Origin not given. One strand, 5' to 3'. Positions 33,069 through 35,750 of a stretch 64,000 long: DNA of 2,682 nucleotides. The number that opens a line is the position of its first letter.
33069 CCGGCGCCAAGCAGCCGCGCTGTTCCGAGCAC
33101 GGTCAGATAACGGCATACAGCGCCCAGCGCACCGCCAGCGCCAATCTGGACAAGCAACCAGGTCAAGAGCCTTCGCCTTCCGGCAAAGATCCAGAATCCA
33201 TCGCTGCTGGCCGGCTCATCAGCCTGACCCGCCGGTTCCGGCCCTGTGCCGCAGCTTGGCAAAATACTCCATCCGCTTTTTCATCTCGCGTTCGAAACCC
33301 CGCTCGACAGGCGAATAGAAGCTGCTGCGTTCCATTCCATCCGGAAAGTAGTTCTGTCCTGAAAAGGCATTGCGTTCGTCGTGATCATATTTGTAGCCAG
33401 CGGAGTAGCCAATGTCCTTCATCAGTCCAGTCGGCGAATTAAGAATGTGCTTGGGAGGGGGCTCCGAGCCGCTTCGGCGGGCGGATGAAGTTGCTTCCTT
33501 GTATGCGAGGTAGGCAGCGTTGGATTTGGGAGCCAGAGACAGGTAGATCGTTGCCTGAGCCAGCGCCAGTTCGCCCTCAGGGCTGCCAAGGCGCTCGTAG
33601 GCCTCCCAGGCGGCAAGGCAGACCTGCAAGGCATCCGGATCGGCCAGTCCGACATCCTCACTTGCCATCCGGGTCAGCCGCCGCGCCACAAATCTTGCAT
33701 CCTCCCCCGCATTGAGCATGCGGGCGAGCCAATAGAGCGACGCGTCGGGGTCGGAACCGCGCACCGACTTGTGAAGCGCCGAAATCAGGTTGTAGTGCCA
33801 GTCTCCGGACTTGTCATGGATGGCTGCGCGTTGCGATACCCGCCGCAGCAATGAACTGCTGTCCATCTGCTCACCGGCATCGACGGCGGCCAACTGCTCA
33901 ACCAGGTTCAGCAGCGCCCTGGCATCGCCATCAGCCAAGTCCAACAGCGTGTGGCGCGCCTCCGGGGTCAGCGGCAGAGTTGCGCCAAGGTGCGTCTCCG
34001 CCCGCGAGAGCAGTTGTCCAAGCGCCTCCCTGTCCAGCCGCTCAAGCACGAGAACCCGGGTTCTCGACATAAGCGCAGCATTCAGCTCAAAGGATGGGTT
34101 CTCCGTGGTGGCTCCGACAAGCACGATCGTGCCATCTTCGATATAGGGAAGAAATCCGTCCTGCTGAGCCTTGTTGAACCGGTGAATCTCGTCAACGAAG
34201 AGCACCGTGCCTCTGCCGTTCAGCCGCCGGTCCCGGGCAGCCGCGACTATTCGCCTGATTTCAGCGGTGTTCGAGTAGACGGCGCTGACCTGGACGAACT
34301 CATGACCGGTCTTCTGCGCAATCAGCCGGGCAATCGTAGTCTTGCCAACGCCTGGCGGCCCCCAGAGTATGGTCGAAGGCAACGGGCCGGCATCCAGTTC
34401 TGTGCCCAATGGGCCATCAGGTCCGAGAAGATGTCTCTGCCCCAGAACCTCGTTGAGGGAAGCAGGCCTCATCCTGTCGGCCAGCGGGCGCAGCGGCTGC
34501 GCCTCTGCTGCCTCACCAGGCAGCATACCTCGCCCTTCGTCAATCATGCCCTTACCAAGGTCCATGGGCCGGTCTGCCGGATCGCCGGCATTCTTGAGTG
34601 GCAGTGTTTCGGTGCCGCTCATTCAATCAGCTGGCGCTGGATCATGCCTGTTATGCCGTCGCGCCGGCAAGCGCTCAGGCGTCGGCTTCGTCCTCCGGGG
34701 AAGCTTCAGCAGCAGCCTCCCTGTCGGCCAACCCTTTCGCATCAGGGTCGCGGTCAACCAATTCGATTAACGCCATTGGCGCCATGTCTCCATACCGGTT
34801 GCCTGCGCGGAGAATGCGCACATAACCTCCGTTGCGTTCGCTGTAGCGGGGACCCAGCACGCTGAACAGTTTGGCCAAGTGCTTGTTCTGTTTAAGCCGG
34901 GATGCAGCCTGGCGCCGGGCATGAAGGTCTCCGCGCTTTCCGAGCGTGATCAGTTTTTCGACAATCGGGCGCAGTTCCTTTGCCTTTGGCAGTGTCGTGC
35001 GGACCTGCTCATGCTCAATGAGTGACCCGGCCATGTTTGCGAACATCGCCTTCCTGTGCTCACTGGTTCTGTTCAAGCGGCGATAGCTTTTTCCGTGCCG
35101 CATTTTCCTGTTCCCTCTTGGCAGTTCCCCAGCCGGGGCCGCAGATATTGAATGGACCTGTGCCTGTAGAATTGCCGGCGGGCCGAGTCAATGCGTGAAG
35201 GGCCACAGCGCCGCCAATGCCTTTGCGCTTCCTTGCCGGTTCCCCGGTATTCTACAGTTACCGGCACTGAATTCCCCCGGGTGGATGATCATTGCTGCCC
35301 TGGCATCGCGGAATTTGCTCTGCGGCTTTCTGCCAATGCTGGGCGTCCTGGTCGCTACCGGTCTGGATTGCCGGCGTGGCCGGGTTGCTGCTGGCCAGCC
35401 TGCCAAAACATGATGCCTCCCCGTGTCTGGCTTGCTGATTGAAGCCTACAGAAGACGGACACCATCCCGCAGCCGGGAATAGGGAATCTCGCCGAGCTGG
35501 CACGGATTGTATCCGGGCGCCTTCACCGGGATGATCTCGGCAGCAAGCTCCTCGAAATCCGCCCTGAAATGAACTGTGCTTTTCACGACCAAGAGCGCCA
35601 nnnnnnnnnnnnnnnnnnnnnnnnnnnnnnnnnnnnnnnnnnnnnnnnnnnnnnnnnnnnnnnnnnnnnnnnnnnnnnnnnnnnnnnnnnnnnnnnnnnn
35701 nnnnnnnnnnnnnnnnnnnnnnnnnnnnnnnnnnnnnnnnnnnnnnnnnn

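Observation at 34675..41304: Two intact, diverged copies of ribosomal protein L17 (rplQ) bracket a 5.8-kb thiBPQ + MlrC insertion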

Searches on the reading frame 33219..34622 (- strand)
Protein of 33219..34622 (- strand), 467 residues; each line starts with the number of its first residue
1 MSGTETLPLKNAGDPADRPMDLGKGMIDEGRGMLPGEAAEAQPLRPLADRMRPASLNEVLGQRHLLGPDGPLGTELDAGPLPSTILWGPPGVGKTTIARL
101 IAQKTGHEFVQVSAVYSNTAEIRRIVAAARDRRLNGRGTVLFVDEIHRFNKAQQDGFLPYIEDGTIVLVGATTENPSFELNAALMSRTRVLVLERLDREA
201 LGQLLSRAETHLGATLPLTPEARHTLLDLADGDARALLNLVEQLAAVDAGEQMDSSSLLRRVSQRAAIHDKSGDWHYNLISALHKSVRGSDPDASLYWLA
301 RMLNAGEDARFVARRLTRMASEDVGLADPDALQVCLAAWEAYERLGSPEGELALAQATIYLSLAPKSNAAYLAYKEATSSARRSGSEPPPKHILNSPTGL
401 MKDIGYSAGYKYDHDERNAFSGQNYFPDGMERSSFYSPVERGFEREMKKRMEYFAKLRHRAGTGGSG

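Call 63: search_protein_families(library=pfam, proteins=[window:33219-34622:-], max_evalue=0.001)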
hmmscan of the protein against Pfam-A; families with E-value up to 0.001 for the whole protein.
window:33219-34622:- (467 aa): 14 families
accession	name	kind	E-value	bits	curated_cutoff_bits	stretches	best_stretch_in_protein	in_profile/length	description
PF12002.13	MgsA_C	-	1.3e-67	227.3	27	1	289-453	1-165/167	MgsA AAA+ ATPase C terminal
PF16193.11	AAA_assoc_2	-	1.5e-19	70.4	34.3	1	216-288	5-81/81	AAA C-terminal domain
PF00004.35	AAA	-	5.3e-16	59.7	21.2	1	85-190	2-125/131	ATPase family associated with various cellular activities (AAA)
PF05496.18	RuvB_N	-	7e-12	45.8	27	1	80-175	32-123/159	Holliday junction DNA helicase RuvB P-loop domain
PF07728.20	AAA_5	-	2e-08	34.8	22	1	84-188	2-115/139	AAA domain (dynein-related subfamily)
PF13173.12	AAA_14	-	1.6e-05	25.3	27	1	84-191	5-118/129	AAA domain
PF13401.12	AAA_22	-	3.5e-05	24.6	27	0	84-122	8-50/130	AAA domain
PF00158.32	Sigma54_activat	-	4.7e-05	23.6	20.2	0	137-176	93-132/168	Sigma-54 interaction domain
PF13191.12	AAA_16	-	5.7e-05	24.1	32.6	0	80-108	24-51/167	AAA ATPase domain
PF14532.12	Sigma54_activ_2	-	8.5e-05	23.3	25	1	86-164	26-96/138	Sigma-54 interaction domain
PF20720.3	nSTAND3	-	0.00015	21.9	27.2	1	85-127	21-62/155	Novel STAND NTPase 3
PF13604.12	AAA_30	-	0.00061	20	27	0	85-183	22-136/191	AAA domain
PF13207.12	AAA_17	-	0.00065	20.4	27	0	88-120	2-34/136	AAA domain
PF01078.27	Mg_chelatase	-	0.00071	19.5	20.3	0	84-120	25-65/207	Magnesium chelatase, subunit ChlI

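Call 64: search_protein_families(library=ncbifam, proteins=[window:33219-34622:-], max_evalue=0.00001)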
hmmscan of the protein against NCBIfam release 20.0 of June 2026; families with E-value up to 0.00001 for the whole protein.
window:33219-34622:- (467 aa): 26 families (the best 25 are shown)
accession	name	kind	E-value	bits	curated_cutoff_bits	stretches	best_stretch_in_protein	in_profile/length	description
NF009881.0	PRK13341.1-2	equivalog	8.5e-123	410.7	651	1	42-451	13-431/736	AAA family ATPase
NF009883.0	PRK13341.1-4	equivalog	8.8e-112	374.3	668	1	43-452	17-435/729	AAA family ATPase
NF009882.0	PRK13341.1-3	equivalog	3.1e-96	323.1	1197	1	44-448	17-430/734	AAA family ATPase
NF009880.0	PRK13341.1-1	equivalog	2.3e-85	287.2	891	1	45-452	6-403/599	AAA family ATPase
NF011289.0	PRK14700.1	equivalog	6e-62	209.5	570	1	158-457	1-297/300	recombination factor protein RarA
TIGR02397.1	dnaX_nterm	equivalog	4.1e-13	49.3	250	0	119-316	99-283/355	DNA polymerase III subunit gamma/tau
NF000868.0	PRK00080.1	equivalog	6.8e-13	48.2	282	1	48-173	16-139/330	Holliday junction branch migration DNA helicase RuvB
TIGR02902.1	spore_lonB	equivalog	1.7e-12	46.7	723.3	1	45-105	53-110/531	ATP-dependent protease LonB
TIGR00635.1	ruvB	equivalog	4.4e-12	45.6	299.05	1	83-169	32-114/305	Holliday junction branch migration DNA helicase RuvB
NF003229.0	PRK04195.1-5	equivalog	2.5e-11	42.9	280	1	83-299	46-270/413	replication factor C large subunit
TIGR02903.1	spore_lon_C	equivalog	1.8e-10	40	678.8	0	48-105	145-199/615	Lon family ATP-dependent protease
NF006585.0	PRK09111.1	equivalog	2.2e-10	39.8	604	0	119-314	130-312/616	DNA polymerase III subunit gamma/tau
NF003226.0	PRK04195.1-1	equivalog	5.1e-10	38.9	588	1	84-246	43-209/405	replication factor C large subunit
NF011524.0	PRK14963.1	equivalog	2.6e-09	36.7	601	1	49-104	6-59/647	DNA polymerase III subunits gamma and tau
NF005171.0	PRK06645.1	equivalog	5e-09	35.1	614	1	118-249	111-240/509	DNA polymerase III subunits gamma and tau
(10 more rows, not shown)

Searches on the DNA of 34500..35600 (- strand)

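Call 52: search_rna_families(source=window, start=34500, end=35600, threshold=evalue, max_evalue=10, show_alignments=3)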
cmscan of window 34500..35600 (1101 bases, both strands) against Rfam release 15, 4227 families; matches with E-value up to 10: 2.
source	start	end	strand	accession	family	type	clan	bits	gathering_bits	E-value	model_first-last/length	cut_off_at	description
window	35322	35384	-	RF03073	RT-19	Gene; sRNA;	-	16.1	78.3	2.4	35-97/99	no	RT-19 RNA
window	34500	34547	-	RF02745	Rev42_5p_UTR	Cis-reg;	-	11.9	229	0.91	1-48/443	3'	Soft rot Enterobacteriaceae Rev 42 5'UTR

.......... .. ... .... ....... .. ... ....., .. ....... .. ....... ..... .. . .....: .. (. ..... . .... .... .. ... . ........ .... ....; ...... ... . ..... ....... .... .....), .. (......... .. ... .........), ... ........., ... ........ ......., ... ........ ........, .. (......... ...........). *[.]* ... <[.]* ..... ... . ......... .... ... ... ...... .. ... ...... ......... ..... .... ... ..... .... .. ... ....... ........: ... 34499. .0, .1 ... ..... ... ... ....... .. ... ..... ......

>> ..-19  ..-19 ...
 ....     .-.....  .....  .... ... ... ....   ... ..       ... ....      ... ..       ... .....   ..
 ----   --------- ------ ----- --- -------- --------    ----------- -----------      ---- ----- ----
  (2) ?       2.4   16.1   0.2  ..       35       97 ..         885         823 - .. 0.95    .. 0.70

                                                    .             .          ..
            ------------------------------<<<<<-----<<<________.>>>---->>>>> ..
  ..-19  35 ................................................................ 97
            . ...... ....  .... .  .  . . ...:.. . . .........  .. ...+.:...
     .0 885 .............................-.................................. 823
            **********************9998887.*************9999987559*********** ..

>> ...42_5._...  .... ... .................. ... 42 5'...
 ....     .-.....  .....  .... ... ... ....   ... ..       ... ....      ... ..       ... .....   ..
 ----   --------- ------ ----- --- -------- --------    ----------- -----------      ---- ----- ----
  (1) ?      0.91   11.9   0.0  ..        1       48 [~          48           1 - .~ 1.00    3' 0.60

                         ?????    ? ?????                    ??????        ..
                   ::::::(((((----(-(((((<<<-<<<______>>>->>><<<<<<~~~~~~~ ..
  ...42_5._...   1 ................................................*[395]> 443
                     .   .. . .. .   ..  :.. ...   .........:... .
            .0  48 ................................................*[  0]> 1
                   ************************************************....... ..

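Call 56: search_rna_families(sources=[L004, L006, L009, L013, L088, L086, L089], threshold=gathering)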
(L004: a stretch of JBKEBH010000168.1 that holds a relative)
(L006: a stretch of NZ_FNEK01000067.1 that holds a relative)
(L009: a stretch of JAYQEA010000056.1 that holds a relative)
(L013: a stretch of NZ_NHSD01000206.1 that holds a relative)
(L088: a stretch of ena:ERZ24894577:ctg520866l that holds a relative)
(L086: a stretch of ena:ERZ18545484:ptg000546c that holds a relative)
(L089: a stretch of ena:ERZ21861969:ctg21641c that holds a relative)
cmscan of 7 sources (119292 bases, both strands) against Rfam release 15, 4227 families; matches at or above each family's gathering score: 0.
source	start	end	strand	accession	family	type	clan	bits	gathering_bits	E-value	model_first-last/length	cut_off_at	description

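Call 78: search_rna_families(source=L006, start=9560, end=9860, threshold=evalue, max_evalue=10, show_alignments=2)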
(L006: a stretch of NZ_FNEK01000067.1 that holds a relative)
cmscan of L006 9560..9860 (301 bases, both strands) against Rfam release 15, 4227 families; matches with E-value up to 10: 3.
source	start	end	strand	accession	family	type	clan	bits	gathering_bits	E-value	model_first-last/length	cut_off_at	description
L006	9614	9708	+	RF02240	Xoo1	Gene; sRNA;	-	20.5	70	0.24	1-95/95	no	Xanthomonadaceae sRNA Xoo1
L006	9560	9600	-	RF00733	mir-296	Gene; miRNA;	-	14.2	66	3.6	1-41/79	3'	mir-296 microRNA precursor family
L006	9684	9766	-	RF03115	KDPG-aldolase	Gene; sRNA;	-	12.9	54.6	7.2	1-88/88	no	KDPG-aldolase RNA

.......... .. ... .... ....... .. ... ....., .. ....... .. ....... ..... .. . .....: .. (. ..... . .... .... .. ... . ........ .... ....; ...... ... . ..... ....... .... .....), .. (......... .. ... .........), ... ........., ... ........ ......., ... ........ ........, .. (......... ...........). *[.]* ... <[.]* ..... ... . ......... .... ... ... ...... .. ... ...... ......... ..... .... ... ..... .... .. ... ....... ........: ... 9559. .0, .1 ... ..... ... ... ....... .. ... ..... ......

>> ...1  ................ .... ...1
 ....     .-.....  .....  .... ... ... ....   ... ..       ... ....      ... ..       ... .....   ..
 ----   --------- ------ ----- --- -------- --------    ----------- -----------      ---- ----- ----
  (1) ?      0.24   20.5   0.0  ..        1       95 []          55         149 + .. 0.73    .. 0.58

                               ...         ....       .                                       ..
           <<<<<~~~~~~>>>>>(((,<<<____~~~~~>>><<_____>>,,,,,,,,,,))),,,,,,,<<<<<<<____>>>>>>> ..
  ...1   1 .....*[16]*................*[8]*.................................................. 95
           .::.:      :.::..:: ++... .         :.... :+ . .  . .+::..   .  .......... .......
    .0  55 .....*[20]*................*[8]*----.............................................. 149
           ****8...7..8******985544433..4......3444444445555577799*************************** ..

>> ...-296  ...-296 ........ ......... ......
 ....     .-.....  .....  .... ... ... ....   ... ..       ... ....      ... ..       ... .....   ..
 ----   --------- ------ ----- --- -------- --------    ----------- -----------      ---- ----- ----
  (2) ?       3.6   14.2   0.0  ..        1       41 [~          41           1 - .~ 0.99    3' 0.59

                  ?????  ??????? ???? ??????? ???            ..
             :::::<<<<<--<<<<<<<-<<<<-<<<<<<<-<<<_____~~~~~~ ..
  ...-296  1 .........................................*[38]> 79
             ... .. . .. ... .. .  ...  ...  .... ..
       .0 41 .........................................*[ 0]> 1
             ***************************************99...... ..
